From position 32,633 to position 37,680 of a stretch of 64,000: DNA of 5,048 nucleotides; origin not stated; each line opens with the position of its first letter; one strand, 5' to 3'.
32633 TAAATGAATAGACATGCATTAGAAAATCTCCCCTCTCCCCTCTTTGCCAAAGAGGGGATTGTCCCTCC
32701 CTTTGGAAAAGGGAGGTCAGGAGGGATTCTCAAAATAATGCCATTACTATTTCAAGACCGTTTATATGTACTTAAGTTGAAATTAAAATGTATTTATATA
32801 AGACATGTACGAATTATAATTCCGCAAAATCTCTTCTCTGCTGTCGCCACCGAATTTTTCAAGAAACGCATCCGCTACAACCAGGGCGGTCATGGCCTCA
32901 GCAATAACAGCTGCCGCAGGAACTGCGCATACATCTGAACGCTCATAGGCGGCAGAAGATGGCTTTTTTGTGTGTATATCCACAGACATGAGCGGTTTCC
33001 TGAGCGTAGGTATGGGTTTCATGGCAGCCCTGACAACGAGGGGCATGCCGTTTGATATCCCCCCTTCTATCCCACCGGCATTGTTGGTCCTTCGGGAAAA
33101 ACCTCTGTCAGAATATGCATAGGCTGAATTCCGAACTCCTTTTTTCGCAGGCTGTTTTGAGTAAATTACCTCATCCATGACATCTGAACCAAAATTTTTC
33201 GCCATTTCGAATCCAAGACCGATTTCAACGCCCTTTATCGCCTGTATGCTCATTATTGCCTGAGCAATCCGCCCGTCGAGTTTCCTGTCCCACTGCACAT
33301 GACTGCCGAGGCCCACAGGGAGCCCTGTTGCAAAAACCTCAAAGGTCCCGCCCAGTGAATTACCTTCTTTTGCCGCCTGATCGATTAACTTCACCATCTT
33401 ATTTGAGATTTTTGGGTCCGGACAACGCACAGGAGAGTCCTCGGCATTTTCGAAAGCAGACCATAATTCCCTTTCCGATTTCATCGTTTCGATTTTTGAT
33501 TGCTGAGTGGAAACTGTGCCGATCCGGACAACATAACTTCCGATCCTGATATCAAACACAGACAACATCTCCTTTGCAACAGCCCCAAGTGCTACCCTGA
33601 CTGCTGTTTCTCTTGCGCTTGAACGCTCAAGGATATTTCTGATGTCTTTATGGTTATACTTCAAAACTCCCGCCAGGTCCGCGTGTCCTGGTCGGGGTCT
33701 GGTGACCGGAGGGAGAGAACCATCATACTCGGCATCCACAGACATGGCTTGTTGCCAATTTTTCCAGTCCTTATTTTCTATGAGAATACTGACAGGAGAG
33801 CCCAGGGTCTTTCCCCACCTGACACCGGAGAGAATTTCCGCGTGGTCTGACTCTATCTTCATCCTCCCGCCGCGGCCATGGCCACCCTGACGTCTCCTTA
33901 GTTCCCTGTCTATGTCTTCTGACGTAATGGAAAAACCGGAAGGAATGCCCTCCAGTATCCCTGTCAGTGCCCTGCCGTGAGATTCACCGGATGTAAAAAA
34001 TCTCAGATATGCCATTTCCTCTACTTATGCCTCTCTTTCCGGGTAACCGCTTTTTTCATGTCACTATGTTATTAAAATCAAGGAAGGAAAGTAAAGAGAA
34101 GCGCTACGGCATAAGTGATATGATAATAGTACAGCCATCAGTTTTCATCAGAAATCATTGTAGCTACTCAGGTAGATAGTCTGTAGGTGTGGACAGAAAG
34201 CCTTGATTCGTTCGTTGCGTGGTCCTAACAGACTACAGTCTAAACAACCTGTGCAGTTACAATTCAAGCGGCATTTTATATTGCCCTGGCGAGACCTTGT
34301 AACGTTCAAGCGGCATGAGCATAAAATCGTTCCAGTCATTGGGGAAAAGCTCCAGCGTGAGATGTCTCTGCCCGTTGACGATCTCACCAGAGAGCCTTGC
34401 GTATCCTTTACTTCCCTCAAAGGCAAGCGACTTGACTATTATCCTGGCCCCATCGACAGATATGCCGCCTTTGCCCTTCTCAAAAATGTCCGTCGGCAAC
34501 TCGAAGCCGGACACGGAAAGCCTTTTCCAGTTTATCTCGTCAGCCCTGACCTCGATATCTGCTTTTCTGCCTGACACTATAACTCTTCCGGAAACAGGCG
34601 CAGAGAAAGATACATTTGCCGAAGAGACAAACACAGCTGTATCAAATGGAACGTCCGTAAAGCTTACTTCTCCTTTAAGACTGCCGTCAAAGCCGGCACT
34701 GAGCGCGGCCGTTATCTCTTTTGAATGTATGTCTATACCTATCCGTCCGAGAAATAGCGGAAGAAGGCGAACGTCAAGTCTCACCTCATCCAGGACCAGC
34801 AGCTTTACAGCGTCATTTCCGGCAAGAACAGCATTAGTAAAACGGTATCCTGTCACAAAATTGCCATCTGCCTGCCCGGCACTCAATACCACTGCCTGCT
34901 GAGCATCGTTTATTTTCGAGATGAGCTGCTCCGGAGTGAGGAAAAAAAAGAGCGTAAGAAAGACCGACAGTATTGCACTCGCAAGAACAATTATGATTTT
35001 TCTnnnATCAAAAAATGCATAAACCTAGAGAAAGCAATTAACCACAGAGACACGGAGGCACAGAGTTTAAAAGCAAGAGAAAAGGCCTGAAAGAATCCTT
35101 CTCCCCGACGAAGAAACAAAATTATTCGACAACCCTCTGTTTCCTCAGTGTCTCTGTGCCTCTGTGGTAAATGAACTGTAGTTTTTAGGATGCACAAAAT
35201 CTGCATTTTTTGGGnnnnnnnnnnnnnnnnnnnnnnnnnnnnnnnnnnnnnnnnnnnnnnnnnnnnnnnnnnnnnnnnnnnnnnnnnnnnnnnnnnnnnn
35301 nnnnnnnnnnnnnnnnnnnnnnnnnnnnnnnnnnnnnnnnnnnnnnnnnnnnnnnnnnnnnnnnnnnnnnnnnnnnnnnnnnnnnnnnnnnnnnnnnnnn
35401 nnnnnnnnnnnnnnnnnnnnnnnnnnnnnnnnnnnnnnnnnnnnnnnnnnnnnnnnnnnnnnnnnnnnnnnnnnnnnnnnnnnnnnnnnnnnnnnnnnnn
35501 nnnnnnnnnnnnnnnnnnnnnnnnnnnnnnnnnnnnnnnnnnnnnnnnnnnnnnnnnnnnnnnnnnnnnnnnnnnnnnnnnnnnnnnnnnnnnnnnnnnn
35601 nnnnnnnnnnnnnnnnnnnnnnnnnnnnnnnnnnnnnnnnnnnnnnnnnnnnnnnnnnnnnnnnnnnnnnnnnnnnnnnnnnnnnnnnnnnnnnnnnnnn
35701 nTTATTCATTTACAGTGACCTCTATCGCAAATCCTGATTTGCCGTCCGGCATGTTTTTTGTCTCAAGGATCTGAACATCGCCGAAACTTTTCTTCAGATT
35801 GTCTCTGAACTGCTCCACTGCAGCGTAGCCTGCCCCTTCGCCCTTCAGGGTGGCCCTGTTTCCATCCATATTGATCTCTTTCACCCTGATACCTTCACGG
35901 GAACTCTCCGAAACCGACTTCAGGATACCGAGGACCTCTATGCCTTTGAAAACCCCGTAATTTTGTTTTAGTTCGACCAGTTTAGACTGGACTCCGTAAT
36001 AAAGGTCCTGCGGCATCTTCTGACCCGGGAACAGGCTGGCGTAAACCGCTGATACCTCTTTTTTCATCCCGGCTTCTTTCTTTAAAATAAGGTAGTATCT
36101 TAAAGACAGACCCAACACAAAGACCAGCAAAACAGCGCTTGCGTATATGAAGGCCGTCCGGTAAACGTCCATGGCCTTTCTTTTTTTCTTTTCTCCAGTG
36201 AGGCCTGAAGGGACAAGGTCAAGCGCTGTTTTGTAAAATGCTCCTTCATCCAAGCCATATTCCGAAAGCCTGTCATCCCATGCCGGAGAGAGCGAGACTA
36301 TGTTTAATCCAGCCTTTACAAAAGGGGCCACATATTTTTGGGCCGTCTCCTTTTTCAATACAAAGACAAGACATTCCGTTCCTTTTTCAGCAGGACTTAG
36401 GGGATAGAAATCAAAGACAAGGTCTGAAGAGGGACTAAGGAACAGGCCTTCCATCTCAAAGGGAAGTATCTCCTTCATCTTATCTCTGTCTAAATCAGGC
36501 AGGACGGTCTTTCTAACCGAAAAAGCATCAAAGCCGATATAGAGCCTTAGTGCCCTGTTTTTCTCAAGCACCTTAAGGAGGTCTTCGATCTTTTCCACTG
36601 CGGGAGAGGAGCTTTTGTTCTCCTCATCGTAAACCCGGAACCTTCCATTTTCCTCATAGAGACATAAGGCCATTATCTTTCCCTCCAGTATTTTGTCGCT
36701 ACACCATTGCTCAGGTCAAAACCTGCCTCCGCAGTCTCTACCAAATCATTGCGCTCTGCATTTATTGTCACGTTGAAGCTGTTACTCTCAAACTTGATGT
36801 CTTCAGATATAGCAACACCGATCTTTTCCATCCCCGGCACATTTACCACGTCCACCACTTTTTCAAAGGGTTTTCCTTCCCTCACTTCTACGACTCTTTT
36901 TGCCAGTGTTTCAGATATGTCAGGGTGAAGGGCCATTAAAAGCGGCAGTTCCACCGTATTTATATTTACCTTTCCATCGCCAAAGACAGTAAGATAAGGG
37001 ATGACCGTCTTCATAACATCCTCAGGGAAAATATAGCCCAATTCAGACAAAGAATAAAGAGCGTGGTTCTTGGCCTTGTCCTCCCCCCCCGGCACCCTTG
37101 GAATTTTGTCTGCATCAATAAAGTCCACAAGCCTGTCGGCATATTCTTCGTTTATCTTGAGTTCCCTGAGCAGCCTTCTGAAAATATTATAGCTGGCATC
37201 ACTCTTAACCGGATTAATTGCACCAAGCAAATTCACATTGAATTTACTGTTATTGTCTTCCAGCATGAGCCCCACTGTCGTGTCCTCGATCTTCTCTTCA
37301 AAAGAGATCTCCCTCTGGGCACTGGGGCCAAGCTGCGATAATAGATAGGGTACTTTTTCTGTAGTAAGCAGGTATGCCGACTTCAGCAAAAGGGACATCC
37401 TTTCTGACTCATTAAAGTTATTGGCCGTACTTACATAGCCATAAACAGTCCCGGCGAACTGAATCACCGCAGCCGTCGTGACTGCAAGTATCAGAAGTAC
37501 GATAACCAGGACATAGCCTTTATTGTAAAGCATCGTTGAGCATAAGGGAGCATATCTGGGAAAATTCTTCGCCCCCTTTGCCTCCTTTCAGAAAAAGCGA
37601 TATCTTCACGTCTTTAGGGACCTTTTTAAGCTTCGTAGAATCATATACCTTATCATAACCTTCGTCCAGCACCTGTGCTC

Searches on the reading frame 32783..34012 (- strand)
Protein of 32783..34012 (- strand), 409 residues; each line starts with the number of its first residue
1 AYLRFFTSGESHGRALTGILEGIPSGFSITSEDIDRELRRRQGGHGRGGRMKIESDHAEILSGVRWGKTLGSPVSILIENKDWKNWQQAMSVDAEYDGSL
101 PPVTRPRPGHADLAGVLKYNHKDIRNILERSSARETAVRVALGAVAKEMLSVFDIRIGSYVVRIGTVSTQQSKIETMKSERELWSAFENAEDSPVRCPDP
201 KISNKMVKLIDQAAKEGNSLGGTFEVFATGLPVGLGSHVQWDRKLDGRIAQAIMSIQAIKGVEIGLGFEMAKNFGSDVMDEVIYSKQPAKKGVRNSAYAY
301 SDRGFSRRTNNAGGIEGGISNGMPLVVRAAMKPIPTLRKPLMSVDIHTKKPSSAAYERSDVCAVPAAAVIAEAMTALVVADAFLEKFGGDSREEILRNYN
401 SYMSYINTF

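Call 36: search_protein_families(library=ncbifam, proteins=[window:32783-34012:-], max_evalue=1e-8)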
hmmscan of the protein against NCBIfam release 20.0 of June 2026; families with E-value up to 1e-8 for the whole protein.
window:32783-34012:- (409 aa): 3 families
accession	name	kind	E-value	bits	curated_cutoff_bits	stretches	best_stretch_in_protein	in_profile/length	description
NF003793.1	PRK05382.1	equivalog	1.7e-133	444.7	321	1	4-385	1-344/344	chorismate synthase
NF009113.0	PRK12463.1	equivalog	2.6e-129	431.6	799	1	3-407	1-388/390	chorismate synthase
TIGR00033.1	aroC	equivalog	1.2e-123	412.5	212.2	1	3-389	1-350/351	chorismate synthase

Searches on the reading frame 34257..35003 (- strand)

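Call 36: search_protein_families(library=ncbifam, proteins=[window:34257-35003:-], max_evalue=1e-8)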
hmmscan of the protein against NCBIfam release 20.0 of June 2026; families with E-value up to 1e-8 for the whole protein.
window:34257-35003:- (248 aa): 1 family
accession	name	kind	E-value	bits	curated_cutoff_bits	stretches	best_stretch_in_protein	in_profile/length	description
TIGR04411.1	T2SS_GspN_Lepto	equivalog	3e-12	46.6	50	1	2-208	4-223/280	type II secretion system protein GspN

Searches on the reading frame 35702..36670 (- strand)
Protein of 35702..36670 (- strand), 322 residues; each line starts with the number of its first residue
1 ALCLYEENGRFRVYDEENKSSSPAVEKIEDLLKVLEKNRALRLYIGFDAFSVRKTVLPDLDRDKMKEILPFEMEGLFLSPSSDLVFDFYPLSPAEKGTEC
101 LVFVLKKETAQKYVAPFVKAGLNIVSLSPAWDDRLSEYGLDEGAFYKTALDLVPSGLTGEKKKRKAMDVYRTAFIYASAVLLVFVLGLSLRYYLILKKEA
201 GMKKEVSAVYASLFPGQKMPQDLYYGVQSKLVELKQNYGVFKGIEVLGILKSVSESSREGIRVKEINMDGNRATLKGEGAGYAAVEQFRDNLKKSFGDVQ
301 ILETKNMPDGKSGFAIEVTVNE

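Call 36: search_protein_families(library=ncbifam, proteins=[window:35702-36670:-], max_evalue=1e-8)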
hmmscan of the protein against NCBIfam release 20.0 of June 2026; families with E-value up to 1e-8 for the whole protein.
window:35702-36670:- (322 aa): 1 family
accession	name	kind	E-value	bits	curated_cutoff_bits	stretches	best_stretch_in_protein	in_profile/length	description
TIGR01709.2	typeII_sec_gspL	equivalog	1.7e-12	47.1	65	0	148-308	221-386/392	type II secretion system protein GspL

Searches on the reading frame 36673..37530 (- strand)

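Call 36: search_protein_families(library=ncbifam, proteins=[window:36673-37530:-], max_evalue=1e-8)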
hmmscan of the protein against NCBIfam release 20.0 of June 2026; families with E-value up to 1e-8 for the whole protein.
window:36673-37530:- (285 aa): 1 family
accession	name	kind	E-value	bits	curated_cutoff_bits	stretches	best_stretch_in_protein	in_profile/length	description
NF037980.1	T2SS_GspK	equivalog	1.3e-31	110.3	130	1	4-271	2-294/307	type II secretion system minor pseudopilin GspK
